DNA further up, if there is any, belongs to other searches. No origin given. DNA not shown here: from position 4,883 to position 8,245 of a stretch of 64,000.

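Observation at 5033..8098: Multihaem cytochrome c with nine CxxCH sites fused to a long TPR repeat tail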

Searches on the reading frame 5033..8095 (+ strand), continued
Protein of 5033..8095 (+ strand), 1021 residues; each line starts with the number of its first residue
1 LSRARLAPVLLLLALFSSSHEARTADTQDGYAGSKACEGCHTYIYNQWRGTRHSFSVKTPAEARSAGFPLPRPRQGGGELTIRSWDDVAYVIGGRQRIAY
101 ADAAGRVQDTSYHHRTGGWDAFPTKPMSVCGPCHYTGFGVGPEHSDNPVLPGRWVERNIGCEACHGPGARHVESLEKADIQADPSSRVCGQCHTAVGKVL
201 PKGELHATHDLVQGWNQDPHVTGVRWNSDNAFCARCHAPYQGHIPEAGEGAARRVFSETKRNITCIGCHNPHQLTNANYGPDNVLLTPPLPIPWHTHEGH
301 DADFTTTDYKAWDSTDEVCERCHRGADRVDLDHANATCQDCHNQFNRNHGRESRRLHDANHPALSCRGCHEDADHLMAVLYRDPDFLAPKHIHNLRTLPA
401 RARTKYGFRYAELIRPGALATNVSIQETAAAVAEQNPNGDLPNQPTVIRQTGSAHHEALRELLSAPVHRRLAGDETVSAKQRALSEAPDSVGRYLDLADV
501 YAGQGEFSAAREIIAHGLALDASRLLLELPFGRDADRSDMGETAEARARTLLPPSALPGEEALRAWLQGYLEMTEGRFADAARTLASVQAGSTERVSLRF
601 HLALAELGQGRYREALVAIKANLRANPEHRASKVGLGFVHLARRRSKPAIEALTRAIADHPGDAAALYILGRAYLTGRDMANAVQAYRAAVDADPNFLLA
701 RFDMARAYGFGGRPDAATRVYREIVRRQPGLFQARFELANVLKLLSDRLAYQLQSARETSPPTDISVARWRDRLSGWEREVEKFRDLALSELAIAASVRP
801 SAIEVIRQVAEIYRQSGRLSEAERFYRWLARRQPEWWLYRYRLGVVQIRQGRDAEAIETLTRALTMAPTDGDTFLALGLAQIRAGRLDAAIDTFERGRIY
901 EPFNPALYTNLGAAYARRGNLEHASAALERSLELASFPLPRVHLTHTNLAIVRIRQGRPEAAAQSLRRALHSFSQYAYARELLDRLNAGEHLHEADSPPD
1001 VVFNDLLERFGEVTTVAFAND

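Call 29: find_encoding_contigs(protein=P0037, flank=6000, max_places=1)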
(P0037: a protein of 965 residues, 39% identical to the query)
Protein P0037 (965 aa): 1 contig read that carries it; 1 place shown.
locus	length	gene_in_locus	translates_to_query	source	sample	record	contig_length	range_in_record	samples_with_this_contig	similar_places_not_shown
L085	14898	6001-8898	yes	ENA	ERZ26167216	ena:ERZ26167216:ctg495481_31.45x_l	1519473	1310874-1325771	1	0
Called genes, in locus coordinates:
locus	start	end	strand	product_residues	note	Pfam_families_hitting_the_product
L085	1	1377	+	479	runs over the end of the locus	PF07995:GSDH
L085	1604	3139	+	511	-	PF13701:DDE_Tnp_1_4, PF01609:DDE_Tnp_1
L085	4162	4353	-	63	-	-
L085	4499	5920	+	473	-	PF00805:Pentapeptide, PF13599:Pentapeptide_4 (weak), PF00805:Pentapeptide, PF13576:Pentapeptide_3 (weak), PF00805:Pentapeptide, PF13599:Pentapeptide_4, PF00805:Pentapeptide, PF13676:TIR_2, +1 more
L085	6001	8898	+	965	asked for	PF02085:Cytochrom_CIII (faint), PF09699:Paired_CXXCH_1 (faint), PF13428:TPR_14 (faint), PF14522:Cytochrome_C7 (faint), PF13432:TPR_16 (weak), PF14559:TPR_19 (weak), PF13432:TPR_16, PF13424:TPR_12, +12 more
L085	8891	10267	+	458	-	-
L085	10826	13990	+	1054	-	-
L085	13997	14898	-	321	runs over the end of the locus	PF00535:Glycos_transf_2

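Call 30: find_encoding_contigs(protein=P0032, flank=6000, max_places=1)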
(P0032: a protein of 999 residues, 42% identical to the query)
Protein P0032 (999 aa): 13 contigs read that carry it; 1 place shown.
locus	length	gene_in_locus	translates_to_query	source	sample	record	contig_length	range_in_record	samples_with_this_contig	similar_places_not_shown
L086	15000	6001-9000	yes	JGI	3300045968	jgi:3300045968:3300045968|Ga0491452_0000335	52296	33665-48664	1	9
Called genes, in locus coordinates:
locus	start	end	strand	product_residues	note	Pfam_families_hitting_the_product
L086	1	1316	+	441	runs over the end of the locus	PF00202:Aminotran_3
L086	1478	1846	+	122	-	PF02021:UPF0102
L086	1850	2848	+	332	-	PF01087:GalP_UDP_transf, PF16268:DUF4921 (weak), PF01230:HIT (faint), PF16285:DUF4931_N (weak)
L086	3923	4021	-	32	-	-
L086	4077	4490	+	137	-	-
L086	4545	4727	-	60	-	-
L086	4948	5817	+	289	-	-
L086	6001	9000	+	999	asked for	PF09699:Paired_CXXCH_1 (faint), PF13435:Cytochrome_C554 (faint), PF14522:Cytochrome_C7 (faint), PF14537:Cytochrom_c3_2 (faint), PF22113:Mtrc-MtrF_II-IV_dom (faint), PF00515:TPR_1 (faint), PF13432:TPR_16, PF13424:TPR_12 (weak), +12 more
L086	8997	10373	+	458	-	-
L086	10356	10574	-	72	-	-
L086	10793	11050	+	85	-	PF04014:MazE_antitoxin (faint)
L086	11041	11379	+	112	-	PF02452:PemK_toxin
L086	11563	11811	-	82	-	-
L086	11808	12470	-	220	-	PF00589:Phage_integrase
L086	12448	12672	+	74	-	PF04255:DUF433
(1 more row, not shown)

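Call 31: find_encoding_contigs(protein=P0011, flank=6000, max_places=1)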
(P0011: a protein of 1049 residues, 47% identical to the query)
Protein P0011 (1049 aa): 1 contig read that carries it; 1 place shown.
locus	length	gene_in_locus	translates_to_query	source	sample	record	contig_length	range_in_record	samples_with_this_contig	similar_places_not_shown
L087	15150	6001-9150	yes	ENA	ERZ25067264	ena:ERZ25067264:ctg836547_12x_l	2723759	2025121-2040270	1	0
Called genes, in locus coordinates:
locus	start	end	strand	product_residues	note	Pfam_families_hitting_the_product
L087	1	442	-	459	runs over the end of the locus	PF01546:Peptidase_M20, PF07687:M20_dimer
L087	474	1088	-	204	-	PF13378:MR_MLE_C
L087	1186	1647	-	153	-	PF02746:MR_MLE_N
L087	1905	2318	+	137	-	PF08327:AHSA1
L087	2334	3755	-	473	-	PF00939:Na_sulph_symp, PF03600:CitMHS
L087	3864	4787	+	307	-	PF12760:Zn_ribbon_IS1595, PF12762:DDE_Tnp_IS1595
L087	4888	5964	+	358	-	PF01321:Creatinase_N, PF00557:Peptidase_M24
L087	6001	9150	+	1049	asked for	PF13432:TPR_16, PF14559:TPR_19 (weak), PF13432:TPR_16 (weak), PF13432:TPR_16 (weak), PF00515:TPR_1 (weak), PF13181:TPR_8 (weak), PF13414:TPR_11, PF14559:TPR_19, +19 more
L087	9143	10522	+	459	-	-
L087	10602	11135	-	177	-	-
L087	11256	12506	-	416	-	-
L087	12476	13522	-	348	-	-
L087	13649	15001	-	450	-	PF07394:DUF1501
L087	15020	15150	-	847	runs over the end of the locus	PF22359:Big-like (faint), PF02368:Big_2 (weak), PF07583:PSCyt2, PF07587:PSD1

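Call 50: predict_structure(alignment_id=A1)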
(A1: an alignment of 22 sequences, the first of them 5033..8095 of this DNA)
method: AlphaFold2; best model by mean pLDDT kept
length: 1021 residues; sequences in the alignment: 22
mean_pLDDT: 68.4   pTM: 0.58
mean pLDDT of the five models: 68.4, 67.6, 66.5, 65.4, 64.3
residues with pLDDT >= 90: 355; 70-90: 216; 50-70: 104; < 50: 346
segments of 3 or more residues with pLDDT < 50: 1-8, 15-25, 47-56, 130-239, 241-350, 352-354, 360-379, 387-394, 413-452, 534-541, 1013-1021
pLDDT, mean of each block of 10 residues (from residue 1): 39 43 49 56 47 49 66 77 75 59 77 70 63 41 38 34 34 37 27 28 32 30 32 45 40 35 30 34 36 32 32 41 35 37 43 48 37 44 51 54 60 38 28 28 29 72 92 92 89 93 92 92 89 52 81 79 92 91 88 78 93 93 91 95 85 92 92 83 94 89 89 87 93 93 88 83 82 92 95 91 90 94 96 91 97 97 87 94 97 90 85 96 93 68 94 94 94 91 92 82 88 39 27
secondary structure, 60 per line:
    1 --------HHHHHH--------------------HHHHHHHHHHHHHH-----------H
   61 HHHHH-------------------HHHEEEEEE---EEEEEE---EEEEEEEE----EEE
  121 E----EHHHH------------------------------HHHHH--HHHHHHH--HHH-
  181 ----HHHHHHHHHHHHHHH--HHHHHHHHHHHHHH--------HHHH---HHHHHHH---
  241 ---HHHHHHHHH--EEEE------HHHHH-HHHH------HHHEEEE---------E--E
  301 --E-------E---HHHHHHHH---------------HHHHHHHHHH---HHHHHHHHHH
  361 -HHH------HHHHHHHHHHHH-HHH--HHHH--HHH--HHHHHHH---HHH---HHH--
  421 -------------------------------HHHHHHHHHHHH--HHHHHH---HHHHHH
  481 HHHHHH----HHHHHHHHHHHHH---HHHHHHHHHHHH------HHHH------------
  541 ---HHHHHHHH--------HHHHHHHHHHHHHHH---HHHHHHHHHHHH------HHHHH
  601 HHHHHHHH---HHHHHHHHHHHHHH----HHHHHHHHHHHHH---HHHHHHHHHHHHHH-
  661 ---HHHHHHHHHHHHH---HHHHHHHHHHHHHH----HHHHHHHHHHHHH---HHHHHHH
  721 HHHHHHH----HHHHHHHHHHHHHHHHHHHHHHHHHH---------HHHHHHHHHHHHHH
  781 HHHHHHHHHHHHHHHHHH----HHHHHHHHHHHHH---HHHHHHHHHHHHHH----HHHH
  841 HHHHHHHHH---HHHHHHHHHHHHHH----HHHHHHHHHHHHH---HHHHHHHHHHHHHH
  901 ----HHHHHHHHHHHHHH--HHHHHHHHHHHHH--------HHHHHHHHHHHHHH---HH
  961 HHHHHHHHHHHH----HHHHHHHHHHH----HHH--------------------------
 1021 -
elements in order (helices of 4 or more, strands of 3 or more residues): H9-14 H35-48 H60-65 E88-93 E97-102 E106-113 E118-121 H127-130 H161-165 H168-174 H185-199 H202-215 H224-227 H231-237 H244-252 E255-258 H265-269 H271-274 E284-287 H315-322 H338-347 H351-360 H371-382 H389-392 H400-406 H452-463 H466-471 H475-486 H491-503 H507-518 H525-528 H544-551 H560-574 H578-589 H596-608 H612-625 H630-642 H646-659 H664-676 H680-693 H698-710 H714-727 H732-757 H767-798 H803-815 H819-832 H837-849 H853-866 H871-883 H887-900 H905-918 H921-933 H942-955 H959-972 H977-987

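Call 55: fold_search(model_id=the predicted structure, library=pdb)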
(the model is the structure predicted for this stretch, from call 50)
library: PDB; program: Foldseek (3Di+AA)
matches with E <= 10: 1565; with E <= 0.001: 494
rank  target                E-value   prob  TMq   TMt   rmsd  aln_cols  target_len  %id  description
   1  1w3b_A                3.7e-15  1.00  0.35  0.86   3.2       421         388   20  The superhelical TPR domain of O-linked GlcNAc transferase reveals structural similarities to importin alpha. (released 2004-09-09)
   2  1w3b_B                5.8e-15  1.00  0.29  0.73   6.2       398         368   21  The superhelical TPR domain of O-linked GlcNAc transferase reveals structural similarities to importin alpha. (released 2004-09-09)
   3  7yea_A                4.0e-14  1.00  0.32  0.33  10.2       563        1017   19  Human O-GlcNAc transferase Dimer (released 2023-07-12)
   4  6eou                  6.5e-14  1.00  0.31  0.88   2.9       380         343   21  O-GlcNAc transferase TPR domain with the intellectual disability associated mutation L254F (released 2018-05-09)
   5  7ntf_A                1.3e-13  1.00  0.30  0.33   7.8       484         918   21  Cryo-EM structure of unliganded O-GlcNAc transferase (released 2021-11-17)
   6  8chy                  1.9e-13  1.00  0.24  0.81   3.7       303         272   24  Crystal structure of an 8-repeat consensus TPR superhelix with Zinc. (released 2024-02-21)
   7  7y4i_A                2.2e-13  1.00  0.24  0.29  12.0       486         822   17  Crystal structure of SPINDLY in complex with GDP (released 2022-12-07)
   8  7yeh_A                5.4e-13  1.00  0.33  0.33   9.7       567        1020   19  Cryo-EM structure of human OGT-OGA complex (released 2023-07-12)
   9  8dtf_A                5.4e-13  1.00  0.25  0.30  11.7       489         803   17  Cryo-EM structure of the full length Arabidopsis SPY with complete TPRs (released 2023-03-08)
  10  7y4i_B                1.0e-12  1.00  0.24  0.29  11.8       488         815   17  Crystal structure of SPINDLY in complex with GDP (released 2022-12-07)
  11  9qhb                  1.4e-12  1.00  0.21  0.64   5.4       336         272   21  Crystal structure of 16-repeat CTPR protein with eliminated coordination sites (released 2025-10-22)
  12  8dtg_A                4.8e-12  1.00  0.25  0.31  11.6       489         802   17  Cryo-EM structure of Arabidopsis SPY alternative conformation 1 (released 2023-03-08)
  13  8dtg_B                5.2e-12  1.00  0.25  0.33   7.9       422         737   18  Cryo-EM structure of Arabidopsis SPY alternative conformation 1 (released 2023-03-08)
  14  9hvq_Q                8.2e-12  1.00  0.21  0.23  20.3       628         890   14  Structure of the transcribing Pol II-DSIF-PAF-SPT6-RECQL5 complex (released 2025-07-16)
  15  6vbv_4                1.1e-11  1.00  0.32  0.75   5.4       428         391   16  Structure of the bovine BBSome:ARL6:GTP complex (released 2020-01-29)
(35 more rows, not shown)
